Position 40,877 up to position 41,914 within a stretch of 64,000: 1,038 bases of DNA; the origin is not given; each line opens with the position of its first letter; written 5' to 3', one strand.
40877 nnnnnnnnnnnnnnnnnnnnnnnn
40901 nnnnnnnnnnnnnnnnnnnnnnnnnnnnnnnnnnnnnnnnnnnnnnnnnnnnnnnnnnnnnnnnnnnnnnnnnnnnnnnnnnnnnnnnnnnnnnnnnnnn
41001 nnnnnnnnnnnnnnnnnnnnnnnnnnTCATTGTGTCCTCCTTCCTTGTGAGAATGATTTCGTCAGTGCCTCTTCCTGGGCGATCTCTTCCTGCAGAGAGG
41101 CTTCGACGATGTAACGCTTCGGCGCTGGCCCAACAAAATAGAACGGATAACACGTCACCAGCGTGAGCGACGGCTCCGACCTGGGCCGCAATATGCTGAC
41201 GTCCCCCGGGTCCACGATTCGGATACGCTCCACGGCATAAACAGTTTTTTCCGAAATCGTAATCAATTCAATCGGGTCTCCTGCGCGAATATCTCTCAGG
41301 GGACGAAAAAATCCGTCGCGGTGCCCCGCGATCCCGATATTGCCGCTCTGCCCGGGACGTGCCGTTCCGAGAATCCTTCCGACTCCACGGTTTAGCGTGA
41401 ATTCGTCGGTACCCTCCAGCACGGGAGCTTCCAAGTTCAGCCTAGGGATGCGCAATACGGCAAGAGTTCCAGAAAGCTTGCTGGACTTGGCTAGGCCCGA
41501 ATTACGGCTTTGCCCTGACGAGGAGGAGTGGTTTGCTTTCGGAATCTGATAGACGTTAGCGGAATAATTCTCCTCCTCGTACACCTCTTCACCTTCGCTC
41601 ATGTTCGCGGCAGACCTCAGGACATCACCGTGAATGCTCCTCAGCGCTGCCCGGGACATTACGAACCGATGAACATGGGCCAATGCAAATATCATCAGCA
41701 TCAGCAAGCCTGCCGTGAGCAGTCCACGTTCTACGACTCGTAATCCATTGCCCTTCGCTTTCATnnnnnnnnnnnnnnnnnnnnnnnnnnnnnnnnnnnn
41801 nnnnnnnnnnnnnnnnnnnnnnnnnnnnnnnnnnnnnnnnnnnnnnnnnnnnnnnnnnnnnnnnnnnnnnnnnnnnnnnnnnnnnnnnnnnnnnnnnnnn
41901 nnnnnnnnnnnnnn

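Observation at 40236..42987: Compact sortase operon (exported rubrerythrin - DUF2231 - sortase - LPKTA substrate) in a diderm-type genome, followed by a kinase / sigma-54 activator pair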

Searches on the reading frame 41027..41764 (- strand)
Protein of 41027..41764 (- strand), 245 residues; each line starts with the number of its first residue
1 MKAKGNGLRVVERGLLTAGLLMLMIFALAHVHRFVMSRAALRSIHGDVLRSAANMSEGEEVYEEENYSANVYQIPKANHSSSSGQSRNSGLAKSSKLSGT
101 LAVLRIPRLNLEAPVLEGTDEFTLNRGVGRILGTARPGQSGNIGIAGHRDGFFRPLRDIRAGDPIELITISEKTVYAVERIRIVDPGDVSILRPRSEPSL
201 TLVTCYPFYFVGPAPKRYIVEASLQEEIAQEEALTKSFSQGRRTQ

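Call 3: search_protein_families(library=pfam, proteins=[window:41027-41764:-], max_evalue=0.01)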
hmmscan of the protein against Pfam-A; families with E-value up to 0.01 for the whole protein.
window:41027-41764:- (245 aa): 1 family
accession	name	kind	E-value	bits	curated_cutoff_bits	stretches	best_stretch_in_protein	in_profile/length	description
PF04203.18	Sortase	-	7e-30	103.8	26.6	1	104-224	1-124/125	Sortase domain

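Call 4: search_protein_families(library=ncbifam, proteins=[window:41027-41764:-], max_evalue=0.01)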
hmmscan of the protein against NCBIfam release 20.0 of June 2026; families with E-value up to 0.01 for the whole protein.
window:41027-41764:- (245 aa): 7 families
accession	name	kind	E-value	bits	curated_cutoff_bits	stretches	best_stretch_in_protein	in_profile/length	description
NF058671.1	sortase_SrtD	exception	6e-41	140.2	140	1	63-223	26-186/187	class D sortase, LPxTATN-specific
NF033746.1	class_D_sortase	subfamily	5.1e-38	129.9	165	1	97-224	6-133/135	class D sortase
NF033747.1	class_E_sortase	subfamily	8.6e-27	94.4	160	1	89-227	59-208/211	class E sortase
TIGR01076.1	sortase_fam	subfamily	1.9e-24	86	39.35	1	103-222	2-125/136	sortase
TIGR03784.1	marine_sortase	equivalog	9.7e-24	83.9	158.25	1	101-222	51-174/174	class GN sortase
NF033745.1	class_C_sortase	subfamily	7.6e-22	78.1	160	1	16-222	5-218/220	class C sortase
NF033748.1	class_F_sortase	subfamily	0.0049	16.5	166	0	132-205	51-133/155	class F sortase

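Call 7: find_encoding_contigs(protein=window:41027-41764:-, flank=10000, max_places=6)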
Protein window:41027-41764:- (245 aa): no gene with exactly this product is on record in the collection.

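Call 26: search_solved_structures(query=window:41027-41764:-, show_alignments=3, max_evalue=0.001)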
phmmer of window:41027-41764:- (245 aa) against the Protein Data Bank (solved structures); distinct sequences matched with E-value up to 0.001: 38.
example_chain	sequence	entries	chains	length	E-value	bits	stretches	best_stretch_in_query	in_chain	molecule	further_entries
2ln7_A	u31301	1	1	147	7.6e-22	81.5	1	99-225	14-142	LPXTG-site transpeptidase family protein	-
4d70_A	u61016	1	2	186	1.4e-13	54.4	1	96-223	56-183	SORTASE FAMILY PROTEIN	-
8t28_A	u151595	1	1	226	3.2e-13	53.3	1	78-208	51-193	Class C sortase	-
6bwe_A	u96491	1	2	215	1.6e-12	51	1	100-209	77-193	Putative fimbrial associated sortase-like protein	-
5k9a_A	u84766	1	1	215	1.7e-12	50.9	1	100-209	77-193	Putative fimbrial associated sortase-like protein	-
5go6_A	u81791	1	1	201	2.2e-11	47.2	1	100-209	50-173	Putative secreted protein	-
24rr_A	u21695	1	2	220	4.1e-11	46.4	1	85-209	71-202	Ebp pilus assembly class C sortase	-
5go5_A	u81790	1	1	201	6.7e-11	45.7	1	100-208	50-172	sortase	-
4d7w_A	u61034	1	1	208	1.2e-10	44.9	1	87-208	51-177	SORTASE FAMILY PROTEIN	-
8gr6_A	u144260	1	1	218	1.9e-10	44.2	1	73-208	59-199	Sortase-like protein, putative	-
4g1j_A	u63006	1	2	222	4.1e-10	43.1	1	92-210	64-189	Sortase family protein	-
3rbi_A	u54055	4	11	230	4.7e-10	42.9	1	92-210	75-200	Sortase family protein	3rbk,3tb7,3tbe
7d6p_A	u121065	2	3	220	7.8e-10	42.2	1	68-209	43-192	Sortase family protein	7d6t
6ixz_A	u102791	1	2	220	8.8e-10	42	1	72-209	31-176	Sortase family protein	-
2xwg_A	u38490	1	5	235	1.7e-09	41.1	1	96-208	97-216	SORTASE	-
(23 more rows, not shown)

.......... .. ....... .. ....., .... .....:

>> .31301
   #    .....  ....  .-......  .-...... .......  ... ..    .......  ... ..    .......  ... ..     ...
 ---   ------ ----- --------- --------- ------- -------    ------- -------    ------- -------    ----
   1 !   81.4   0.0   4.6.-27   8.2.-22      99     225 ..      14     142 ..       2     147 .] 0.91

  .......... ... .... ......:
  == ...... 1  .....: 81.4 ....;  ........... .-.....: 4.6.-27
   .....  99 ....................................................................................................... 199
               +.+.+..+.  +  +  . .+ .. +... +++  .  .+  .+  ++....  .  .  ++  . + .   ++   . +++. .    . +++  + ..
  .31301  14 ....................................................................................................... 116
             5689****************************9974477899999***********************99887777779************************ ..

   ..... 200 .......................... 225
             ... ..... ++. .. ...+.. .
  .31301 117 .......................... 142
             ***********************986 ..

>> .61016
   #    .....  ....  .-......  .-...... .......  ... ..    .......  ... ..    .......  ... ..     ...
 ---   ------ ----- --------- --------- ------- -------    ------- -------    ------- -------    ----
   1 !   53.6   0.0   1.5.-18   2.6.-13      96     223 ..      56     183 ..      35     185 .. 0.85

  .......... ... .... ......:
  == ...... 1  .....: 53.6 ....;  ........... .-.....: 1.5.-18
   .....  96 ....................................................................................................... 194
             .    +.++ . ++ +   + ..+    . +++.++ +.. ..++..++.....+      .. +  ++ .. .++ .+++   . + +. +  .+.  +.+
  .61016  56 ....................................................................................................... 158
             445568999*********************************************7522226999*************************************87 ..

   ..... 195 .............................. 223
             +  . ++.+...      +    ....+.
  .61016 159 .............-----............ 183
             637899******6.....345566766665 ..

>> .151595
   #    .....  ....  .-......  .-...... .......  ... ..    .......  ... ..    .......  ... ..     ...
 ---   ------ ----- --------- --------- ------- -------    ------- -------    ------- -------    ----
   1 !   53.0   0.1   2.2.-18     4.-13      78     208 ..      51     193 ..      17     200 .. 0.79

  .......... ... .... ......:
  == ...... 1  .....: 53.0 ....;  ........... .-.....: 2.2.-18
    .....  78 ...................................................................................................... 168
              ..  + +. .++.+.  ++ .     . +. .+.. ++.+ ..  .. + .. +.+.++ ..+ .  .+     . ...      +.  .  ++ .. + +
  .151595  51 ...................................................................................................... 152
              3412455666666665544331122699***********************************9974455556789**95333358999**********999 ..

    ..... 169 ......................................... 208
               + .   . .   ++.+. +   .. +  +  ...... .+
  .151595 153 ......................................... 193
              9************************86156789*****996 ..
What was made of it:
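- On Sortase superfamily (PF04203): GHRD, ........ and RYIVEA align to the same motifs of 2LN7 and 4D70 (call 26).
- Checked: The motifs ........, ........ and KRYIVEA align to SGHRD, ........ and DRYIIEA of B. anthracis SrtC, PDB 2LN7 (call 26).
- The top two PDB sequence hits are the two solved class D enzymes, 2LN7 (E 7.6e-22) and 4D70 (E 1.4e-13), with the motifs aligned (call 26). The catalytic Arg and the whole class D active-site architecture are kept (call 26).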

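Call 39: find_related_loci(query=A2, collection=metagenome_contigs, flank=8000)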
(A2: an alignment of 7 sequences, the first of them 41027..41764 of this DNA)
Query A2 (245 aa) in metagenome_contigs; peptide patterns used: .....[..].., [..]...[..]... (x = any residue, [..] = any of these).
600 stretches matched a pattern (row limit reached: there are more); 583 encode a relative of the query (tblastn E <= 1e-3); the best 80 are kept; 80 distinct loci.
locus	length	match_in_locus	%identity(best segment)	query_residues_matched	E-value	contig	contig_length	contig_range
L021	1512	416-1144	54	1-245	3e-81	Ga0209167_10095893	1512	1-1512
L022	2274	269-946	58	1-226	1e-78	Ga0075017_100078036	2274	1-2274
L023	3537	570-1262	54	1-232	7e-72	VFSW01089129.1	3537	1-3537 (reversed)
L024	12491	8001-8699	56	1-232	3e-71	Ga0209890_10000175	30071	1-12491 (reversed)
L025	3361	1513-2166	51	9-231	1e-62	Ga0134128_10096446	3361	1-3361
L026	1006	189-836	47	1-224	1e-66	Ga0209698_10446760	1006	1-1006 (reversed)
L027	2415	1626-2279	50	11-227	1e-62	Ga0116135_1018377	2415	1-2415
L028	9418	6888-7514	45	6-226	2e-61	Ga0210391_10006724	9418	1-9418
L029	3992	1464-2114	50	2-227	1e-60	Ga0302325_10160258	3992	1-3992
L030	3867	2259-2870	51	11-226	2e-60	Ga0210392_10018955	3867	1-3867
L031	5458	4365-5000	49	1-225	3e-60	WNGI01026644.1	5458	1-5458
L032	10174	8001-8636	49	1-225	3e-60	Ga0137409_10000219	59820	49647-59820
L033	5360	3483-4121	46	4-224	3e-60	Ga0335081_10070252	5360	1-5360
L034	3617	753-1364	50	11-224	1e-59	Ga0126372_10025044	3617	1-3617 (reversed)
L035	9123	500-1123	49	9-224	4e-59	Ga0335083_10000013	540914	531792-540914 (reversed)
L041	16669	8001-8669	47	4-227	5e-58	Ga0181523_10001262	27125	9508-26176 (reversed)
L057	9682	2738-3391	48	8-228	3e-56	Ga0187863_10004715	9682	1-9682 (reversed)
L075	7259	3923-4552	45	7-224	7e-55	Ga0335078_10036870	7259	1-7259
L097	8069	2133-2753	46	11-226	1e-53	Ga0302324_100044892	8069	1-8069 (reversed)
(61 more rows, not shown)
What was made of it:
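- Tried and rejected: A 7-sequence sortase alignment was used instead (call 39).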

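Call 48: search_protein_families(library=pfam, proteins=[L057:499-1512:+, L027:798-1499:+, L075:5955-6896:+, L097:577-1635:+], max_evalue=0.001)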
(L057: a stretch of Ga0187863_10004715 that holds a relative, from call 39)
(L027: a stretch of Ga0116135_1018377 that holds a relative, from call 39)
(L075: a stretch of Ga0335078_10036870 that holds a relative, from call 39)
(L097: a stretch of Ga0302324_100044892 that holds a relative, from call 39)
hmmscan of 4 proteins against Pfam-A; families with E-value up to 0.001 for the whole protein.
L057:499-1512:+ (337 aa): 0 families

L027:798-1499:+ (233 aa): 4 families
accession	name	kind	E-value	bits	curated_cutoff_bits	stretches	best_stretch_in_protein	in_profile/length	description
PF04542.20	Sigma70_r2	-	3.5e-15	56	24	1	54-118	3-69/71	Sigma-70 region 2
PF08281.18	Sigma70_r4_2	-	2.5e-10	40.3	25.7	1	158-210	2-54/54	Sigma-70, region 4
PF07638.17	Sigma70_ECF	-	1.1e-06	29.1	21.1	1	39-214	9-183/185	ECF sigma factor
PF04545.22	Sigma70_r4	-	0.00016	21.6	24.1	1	166-212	4-50/50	Sigma-70, region 4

L075:5955-6896:+ (313 aa): 1 family
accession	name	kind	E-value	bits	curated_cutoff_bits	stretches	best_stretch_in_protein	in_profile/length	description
PF13557.12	Phenol_MetA_deg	-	1.1e-11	45.7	22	1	61-287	16-223/242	Putative MetA-pathway of phenol degradation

L097:577-1635:+ (352 aa): 8 families
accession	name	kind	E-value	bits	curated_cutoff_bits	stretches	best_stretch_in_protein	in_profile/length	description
PF00158.32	Sigma54_activat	-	1.4e-73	246.6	20.2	1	39-206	1-168/168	Sigma-54 interaction domain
PF25601.1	AAA_lid_14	-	8.9e-25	86.8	27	1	211-278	1-68/87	AAA+ ATPase lid domain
PF14532.12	Sigma54_activ_2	-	2.2e-17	64.1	25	1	40-210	1-138/138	Sigma-54 interaction domain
PF02954.25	HTH_8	-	2.4e-07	30.8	22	1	299-341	1-40/42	Bacterial regulatory protein, Fis family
PF07728.20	AAA_5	-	5.3e-07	30.2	22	1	63-181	2-123/139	AAA domain (dynein-related subfamily)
PF00004.35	AAA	-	1e-06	29.7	21.2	1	63-182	1-113/131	ATPase family associated with various cellular activities (AAA)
PF13191.12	AAA_16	-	0.00015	22.8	32.6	0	44-138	10-100/167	AAA ATPase domain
PF07724.20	AAA_2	-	0.00031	21.2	27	1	61-161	4-105/166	AAA domain (Cdc48 subfamily)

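Call 62: list_cluster_members(proteins=[window:41027-41764:-, window:40236-41030:-, window:42373-42987:-, L005:7264-7944:+, L011:7265-7945:+, L014:7125-7847:+])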
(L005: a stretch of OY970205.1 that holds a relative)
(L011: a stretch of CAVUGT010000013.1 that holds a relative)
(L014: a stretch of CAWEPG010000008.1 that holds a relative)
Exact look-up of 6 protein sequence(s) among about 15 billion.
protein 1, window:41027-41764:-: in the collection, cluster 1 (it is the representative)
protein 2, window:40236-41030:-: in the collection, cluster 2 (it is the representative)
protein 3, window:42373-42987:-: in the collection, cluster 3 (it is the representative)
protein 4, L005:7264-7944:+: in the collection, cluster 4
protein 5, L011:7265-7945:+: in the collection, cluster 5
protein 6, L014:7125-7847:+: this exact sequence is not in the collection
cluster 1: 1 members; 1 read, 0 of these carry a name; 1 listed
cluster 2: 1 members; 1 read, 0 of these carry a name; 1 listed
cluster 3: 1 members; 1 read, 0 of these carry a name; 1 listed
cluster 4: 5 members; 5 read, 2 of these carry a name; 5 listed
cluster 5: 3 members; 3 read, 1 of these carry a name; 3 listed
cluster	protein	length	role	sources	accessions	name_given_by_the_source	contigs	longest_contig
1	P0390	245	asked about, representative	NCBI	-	-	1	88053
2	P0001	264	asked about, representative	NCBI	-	-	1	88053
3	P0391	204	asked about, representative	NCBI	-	-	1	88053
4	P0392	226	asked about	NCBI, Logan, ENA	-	-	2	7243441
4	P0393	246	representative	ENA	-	-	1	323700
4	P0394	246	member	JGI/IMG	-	sortase A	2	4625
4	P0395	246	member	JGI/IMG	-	sortase A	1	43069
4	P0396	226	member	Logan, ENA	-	-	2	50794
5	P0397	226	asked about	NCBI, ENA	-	-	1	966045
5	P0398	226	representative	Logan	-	-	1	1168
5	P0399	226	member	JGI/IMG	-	sortase A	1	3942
